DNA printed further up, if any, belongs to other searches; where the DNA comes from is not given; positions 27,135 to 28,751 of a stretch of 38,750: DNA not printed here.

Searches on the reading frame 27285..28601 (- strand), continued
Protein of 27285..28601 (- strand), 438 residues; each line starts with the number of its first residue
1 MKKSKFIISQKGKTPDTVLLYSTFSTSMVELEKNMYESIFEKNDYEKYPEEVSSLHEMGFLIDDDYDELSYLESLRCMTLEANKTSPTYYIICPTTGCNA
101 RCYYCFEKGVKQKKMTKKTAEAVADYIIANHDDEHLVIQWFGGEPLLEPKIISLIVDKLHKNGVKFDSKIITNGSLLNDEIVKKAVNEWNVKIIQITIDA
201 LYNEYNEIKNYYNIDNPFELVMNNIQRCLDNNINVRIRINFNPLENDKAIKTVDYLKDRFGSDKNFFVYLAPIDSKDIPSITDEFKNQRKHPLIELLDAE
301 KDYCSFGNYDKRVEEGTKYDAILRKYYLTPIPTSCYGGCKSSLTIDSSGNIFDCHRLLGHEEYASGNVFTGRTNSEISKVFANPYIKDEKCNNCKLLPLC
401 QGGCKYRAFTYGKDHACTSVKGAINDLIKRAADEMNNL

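Call 49: find_encoding_contigs(protein=P0072, flank=4000, max_places=1)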
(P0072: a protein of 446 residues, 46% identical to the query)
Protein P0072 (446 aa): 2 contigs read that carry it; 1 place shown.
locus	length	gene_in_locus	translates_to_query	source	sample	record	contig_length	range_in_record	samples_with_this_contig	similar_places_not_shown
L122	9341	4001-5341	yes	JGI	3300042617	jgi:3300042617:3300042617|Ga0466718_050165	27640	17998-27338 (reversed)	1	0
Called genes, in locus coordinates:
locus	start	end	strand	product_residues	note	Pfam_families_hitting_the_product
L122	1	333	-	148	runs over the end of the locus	PF01381:HTH_3, PF12844:HTH_19 (weak), PF13560:HTH_31 (weak)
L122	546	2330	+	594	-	-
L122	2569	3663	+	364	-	-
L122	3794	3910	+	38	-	-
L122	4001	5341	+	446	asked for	PF04055:Radical_SAM, PF13353:Fer4_12 (weak)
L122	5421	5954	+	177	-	PF00583:Acetyltransf_1 (weak)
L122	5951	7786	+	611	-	PF02310:B12-binding, PF04055:Radical_SAM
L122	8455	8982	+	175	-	-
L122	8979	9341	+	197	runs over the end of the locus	PF00383:dCMP_cyt_deam_1, PF14437:MafB19-deam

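Call 50: find_encoding_contigs(protein=P0091, flank=4000, max_places=1)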
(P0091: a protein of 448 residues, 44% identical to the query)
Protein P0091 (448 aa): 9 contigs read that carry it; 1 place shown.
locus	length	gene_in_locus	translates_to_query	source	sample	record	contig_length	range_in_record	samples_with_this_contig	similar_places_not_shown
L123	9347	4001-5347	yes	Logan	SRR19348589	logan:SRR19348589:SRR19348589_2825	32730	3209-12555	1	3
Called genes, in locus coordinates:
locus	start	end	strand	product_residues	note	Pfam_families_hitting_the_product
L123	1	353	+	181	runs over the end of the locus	PF00027:cNMP_binding (weak)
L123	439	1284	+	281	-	-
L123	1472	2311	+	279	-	-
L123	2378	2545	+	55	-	-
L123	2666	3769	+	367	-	PF04055:Radical_SAM, PF13353:Fer4_12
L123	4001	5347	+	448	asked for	PF04055:Radical_SAM, PF13353:Fer4_12 (weak)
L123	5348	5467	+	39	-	-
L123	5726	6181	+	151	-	PF06530:Phage_antitermQ (weak), PF08281:Sigma70_r4_2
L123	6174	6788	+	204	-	PF14285:DUF4367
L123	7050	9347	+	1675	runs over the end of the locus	PF01471:PG_binding_1, PF08924:Rv2525c_GlyHyd-like, PF07705:CARDB (faint), PF18998:Flg_new_2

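Call 54: search_protein_families(library=ncbifam, proteins=[L001:6001-7329:+, L123:4001-5347:+], max_evalue=10)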
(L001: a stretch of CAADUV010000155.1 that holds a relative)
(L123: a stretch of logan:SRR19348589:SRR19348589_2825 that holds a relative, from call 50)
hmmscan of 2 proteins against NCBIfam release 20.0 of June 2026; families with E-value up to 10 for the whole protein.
L001:6001-7329:+ (443 aa): 66 families (the best 25 are shown)
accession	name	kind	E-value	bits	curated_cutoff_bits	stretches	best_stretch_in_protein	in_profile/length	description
TIGR04280.1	geopep_mat_rSAM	hypoth_equivalog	2e-44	152.3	400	2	9-309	13-316/428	geopeptide radical SAM maturase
TIGR04463.1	rSAM_vs_C_rich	equivalog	2.8e-44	151.6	525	1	7-410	2-396/438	TIGR04463 family radical SAM/SPASM RiPP maturase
TIGR04334.1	rSAM_Clo7bot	equivalog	3.4e-41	141.3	600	1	47-432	55-429/440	radical SAM/SPASM domain Clo7bot peptide maturase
NF047865.1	rSAM_PapB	equivalog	4.5e-37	128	340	1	86-417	5-325/330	PapB family radical SAM/SPASM ranthipeptide maturase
NF038107.1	rSAM_NF038107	equivalog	8.3e-35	120.4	600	1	1-434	1-429/444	Cys-every-fifth radical SAM/SPASM peptide maturase CefB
NF052473.1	rSAM_FlmE_OhkG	exception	1.6e-31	109.6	500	1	14-424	16-443/481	FlmE/OhkG family radical SAM/SPASM peptide maturase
TIGR04064.1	rSAM_nif11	equivalog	6.4e-25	87.8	518.7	2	74-226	68-225/459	nif11-like peptide radical SAM maturase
TIGR04068.1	rSAM_ocin_clost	equivalog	1.6e-23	83.3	500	1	13-410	8-422/462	Cys-rich peptide radical SAM maturase CcpM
NF040899.1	ryptide_rSAM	equivalog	6.6e-22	77.8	600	1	72-414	87-430/464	radical SAM/SPASM ryptide class RiPP maturase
TIGR03974.1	rSAM_six_Cys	equivalog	1.2e-21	77.1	425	2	43-224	61-243/451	thioether cross-link-forming SCIFF peptide maturase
TIGR03906.1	quino_hemo_SAM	equivalog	5.6e-20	71.4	453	1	76-411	86-417/467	quinohemoprotein amine dehydrogenase maturation protein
NF041298.1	rSAM_mat_DynA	equivalog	1.1e-19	70.7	450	1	87-417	4-330/356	dynobactin maturation radical SAM/SPASM protein DynA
TIGR04083.1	rSAM_pep_methan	hypoth_equivalog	1.3e-18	67.1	300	1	86-415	2-317/376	TIGR04083 family peptide-modifying radical SAM enzyme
TIGR02668.1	moaA_archaeal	equivalog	2.7e-16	59.4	325.25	1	80-263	6-183/303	GTP 3',8-cyclase MoaA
NF040492.1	not_ScfB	exception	3.6e-16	59.1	855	2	66-181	78-201/450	ScfB-related radical SAM/SPASM orphan maturase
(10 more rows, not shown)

L123:4001-5347:+ (448 aa): 62 families (the best 25 are shown)
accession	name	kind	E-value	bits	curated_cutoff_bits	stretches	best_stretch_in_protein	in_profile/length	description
TIGR04463.1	rSAM_vs_C_rich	equivalog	3.5e-45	154.5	525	1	6-410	1-396/438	TIGR04463 family radical SAM/SPASM RiPP maturase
TIGR04280.1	geopep_mat_rSAM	hypoth_equivalog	3.2e-44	151.6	400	1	15-414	18-398/428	geopeptide radical SAM maturase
TIGR04334.1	rSAM_Clo7bot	equivalog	7.3e-44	150.1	600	1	36-432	35-429/440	radical SAM/SPASM domain Clo7bot peptide maturase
NF047865.1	rSAM_PapB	equivalog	9.1e-38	130.3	340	1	86-417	5-325/330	PapB family radical SAM/SPASM ranthipeptide maturase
NF038107.1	rSAM_NF038107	equivalog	1e-37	130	600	1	1-435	1-430/444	Cys-every-fifth radical SAM/SPASM peptide maturase CefB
NF052473.1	rSAM_FlmE_OhkG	exception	1.3e-30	106.6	500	1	29-425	39-444/481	FlmE/OhkG family radical SAM/SPASM peptide maturase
TIGR04064.1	rSAM_nif11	equivalog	6.3e-30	104.3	518.7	1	64-426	58-417/459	nif11-like peptide radical SAM maturase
TIGR04068.1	rSAM_ocin_clost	equivalog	1.1e-27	97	500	1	15-410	10-422/462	Cys-rich peptide radical SAM maturase CcpM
TIGR03974.1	rSAM_six_Cys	equivalog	2e-26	92.9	425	2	46-219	64-238/451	thioether cross-link-forming SCIFF peptide maturase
NF041298.1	rSAM_mat_DynA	equivalog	4.2e-23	81.9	450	1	87-418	4-331/356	dynobactin maturation radical SAM/SPASM protein DynA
TIGR03906.1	quino_hemo_SAM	equivalog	6.5e-23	81.1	453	2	48-179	64-198/467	quinohemoprotein amine dehydrogenase maturation protein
NF040492.1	not_ScfB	exception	1.3e-22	80.3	855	1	43-418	53-425/450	ScfB-related radical SAM/SPASM orphan maturase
TIGR04083.1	rSAM_pep_methan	hypoth_equivalog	1.4e-21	76.9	300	1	86-414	2-316/376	TIGR04083 family peptide-modifying radical SAM enzyme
NF040899.1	ryptide_rSAM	equivalog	2.5e-21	75.9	600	1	73-414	88-430/464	radical SAM/SPASM ryptide class RiPP maturase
TIGR04136.1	rSAM_FibroRumin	equivalog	7.1e-17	61.4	400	1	45-412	55-422/458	FibroRumin system radical SAM peptide maturase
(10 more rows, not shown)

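Call 58: predict_structure(alignment_id=A2)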
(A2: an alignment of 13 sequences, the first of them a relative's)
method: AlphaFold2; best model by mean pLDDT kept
length: 438 residues; sequences in the alignment: 13
mean_pLDDT: 88.0   pTM: 0.86
mean pLDDT of the five models: 88.0, 83.8, 83.4, 83.2, 81.9
residues with pLDDT >= 90: 253; 70-90: 147; 50-70: 36; < 50: 2
segments of 3 or more residues with pLDDT < 50: none
pLDDT, mean of each block of 10 residues (from residue 1): 96 96 95 98 97 97 96 91 84 74 60 88 96 88 76 96 94 89 94 91 80 79 96 93 91 93 91 86 91 87 70 74 89 72 90 85 92 87 87 92 83 82 94 92
secondary structure, 60 per line:
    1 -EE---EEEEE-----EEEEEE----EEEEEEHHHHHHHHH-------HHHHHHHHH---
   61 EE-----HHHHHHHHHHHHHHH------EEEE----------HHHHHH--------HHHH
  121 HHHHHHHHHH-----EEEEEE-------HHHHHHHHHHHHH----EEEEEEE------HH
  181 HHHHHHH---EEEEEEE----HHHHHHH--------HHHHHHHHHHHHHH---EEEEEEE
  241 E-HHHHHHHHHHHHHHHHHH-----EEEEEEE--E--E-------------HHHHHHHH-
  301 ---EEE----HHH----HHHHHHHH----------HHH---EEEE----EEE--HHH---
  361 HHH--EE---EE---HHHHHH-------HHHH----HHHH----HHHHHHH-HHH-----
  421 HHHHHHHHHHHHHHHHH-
elements in order: E7-11 E17-22 E27-32 H33-41 H49-57 H68-82 E89-92 H103-108 H117-130 E136-141 H149-161 E166-172 H179-187 E191-197 H202-208 H217-230 E234-241 H243-260 E266-272 H292-299 E304-306 H318-325 E342-345 E350-352 H376-381 H389-392 H397-400 H405-411 H421-437

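Call 63: fold_search(model_id=the predicted structure, library=pdb)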
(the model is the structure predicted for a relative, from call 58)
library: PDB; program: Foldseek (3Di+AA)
matches with E <= 10: 1426; with E <= 0.001: 62
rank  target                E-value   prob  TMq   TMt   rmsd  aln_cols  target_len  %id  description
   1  5why_B                1.4e-15  1.00  0.60  0.63   9.9       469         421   20  Structural Insights into Thioether Bond Formation in the Biosynthesis of Sactipeptides (released 2017-07-26)
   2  5why_A                5.1e-15  1.00  0.62  0.64   9.6       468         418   19  Structural Insights into Thioether Bond Formation in the Biosynthesis of Sactipeptides (released 2017-07-26)
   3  5wgg_A                1.1e-14  1.00  0.65  0.64   6.5       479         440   18  Structural Insights into Thioether Bond Formation in the Biosynthesis of Sactipeptides (released 2017-07-26)
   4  5v1q_A                3.0e-14  1.00  0.45  0.46  14.5       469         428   14  Crystal structure of Streptococcus suis SuiB (released 2017-08-30)
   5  5v1s_B                9.3e-14  1.00  0.48  0.49  14.5       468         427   15  Crystal structure of Streptococcus suis SuiB bound to S-adenosylmethionine (released 2017-08-30)
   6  5v1s_A                9.3e-14  1.00  0.48  0.49  14.2       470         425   16  Crystal structure of Streptococcus suis SuiB bound to S-adenosylmethionine (released 2017-08-30)
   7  8vpo                  1.0e-13  1.00  0.66  0.65   5.7       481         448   18  X-Ray Crystal Structure of TigE from Paramaledivibacter caminithermalis (released 2024-02-07)
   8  5v1q_B                1.7e-13  1.00  0.46  0.46  14.6       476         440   15  Crystal structure of Streptococcus suis SuiB (released 2017-08-30)
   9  4k37_A                5.8e-11  1.00  0.58  0.69   5.6       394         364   19  Native anSMEcpe with bound AdoMet (released 2013-05-08)
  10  4k38_A                7.3e-11  1.00  0.57  0.66   5.4       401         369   19  Native anSMEcpe with bound AdoMet and Kp18Cys peptide (released 2013-05-08)
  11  4k36_A                2.5e-10  1.00  0.59  0.66   5.4       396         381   18  His6 tagged anSMEcpe with bound AdoMet (released 2013-05-08)
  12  4k39_A                4.2e-10  1.00  0.59  0.70   5.0       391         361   18  Native anSMEcpe with bound AdoMet and Cp18Cys peptide (released 2013-05-08)
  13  8hzy_A                5.6e-10  1.00  0.45  0.43  11.3       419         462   14  The crystal structure of a Radical SAM Enzyme DesII (released 2024-07-10)
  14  8hzv_A                6.0e-10  1.00  0.46  0.42   9.4       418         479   14  The crystal structure of a Radical SAM Enzyme DesII (released 2024-07-10)
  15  8hzv_C                6.0e-10  1.00  0.46  0.43  10.8       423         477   15  The crystal structure of a Radical SAM Enzyme DesII (released 2024-07-10)
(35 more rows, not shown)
